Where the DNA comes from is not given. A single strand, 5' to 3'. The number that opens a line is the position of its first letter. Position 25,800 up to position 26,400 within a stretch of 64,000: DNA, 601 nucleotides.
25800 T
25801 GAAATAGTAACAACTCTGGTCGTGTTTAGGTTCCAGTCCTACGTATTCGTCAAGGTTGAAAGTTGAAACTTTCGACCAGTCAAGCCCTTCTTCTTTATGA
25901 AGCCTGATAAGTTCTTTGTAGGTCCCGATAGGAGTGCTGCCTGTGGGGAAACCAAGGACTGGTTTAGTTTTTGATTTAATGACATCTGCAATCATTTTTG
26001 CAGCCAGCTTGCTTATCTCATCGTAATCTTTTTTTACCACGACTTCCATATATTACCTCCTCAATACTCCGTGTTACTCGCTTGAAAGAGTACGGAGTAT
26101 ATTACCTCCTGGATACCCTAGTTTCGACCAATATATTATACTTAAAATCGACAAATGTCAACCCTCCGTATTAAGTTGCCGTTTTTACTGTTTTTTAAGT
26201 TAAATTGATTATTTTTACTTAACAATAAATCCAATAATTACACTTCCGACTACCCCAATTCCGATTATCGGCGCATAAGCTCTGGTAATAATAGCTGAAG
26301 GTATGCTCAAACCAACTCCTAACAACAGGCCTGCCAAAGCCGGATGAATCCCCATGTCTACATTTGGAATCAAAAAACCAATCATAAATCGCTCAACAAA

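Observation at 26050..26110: Three-copy family of structured hairpins placed directly 5' of Shine-Dalgarno sequences, with compensatory stem changes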

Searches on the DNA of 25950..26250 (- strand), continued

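Call 70: search_rna_families(source=window, start=25950, end=26250, threshold=evalue, max_evalue=10)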
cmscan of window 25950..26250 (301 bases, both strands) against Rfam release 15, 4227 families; matches with E-value up to 10: 1.
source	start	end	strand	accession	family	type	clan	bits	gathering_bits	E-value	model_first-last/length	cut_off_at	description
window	26139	26203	+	RF03226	mir-8196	Gene; miRNA;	-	16.5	59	4.3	1-65/65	no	mir-8196 microRNA precursor family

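Call 78: search_with_rna_model(model_id=R2, sources=[L048, L049, L050], filters=off, max_evalue=1, show_alignments=6)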
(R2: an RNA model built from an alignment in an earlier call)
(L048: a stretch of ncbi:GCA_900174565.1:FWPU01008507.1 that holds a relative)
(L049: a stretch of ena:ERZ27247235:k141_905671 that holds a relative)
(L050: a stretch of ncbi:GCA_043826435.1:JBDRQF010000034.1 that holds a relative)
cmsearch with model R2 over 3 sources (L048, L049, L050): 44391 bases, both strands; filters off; matches with E-value up to 1: 0.
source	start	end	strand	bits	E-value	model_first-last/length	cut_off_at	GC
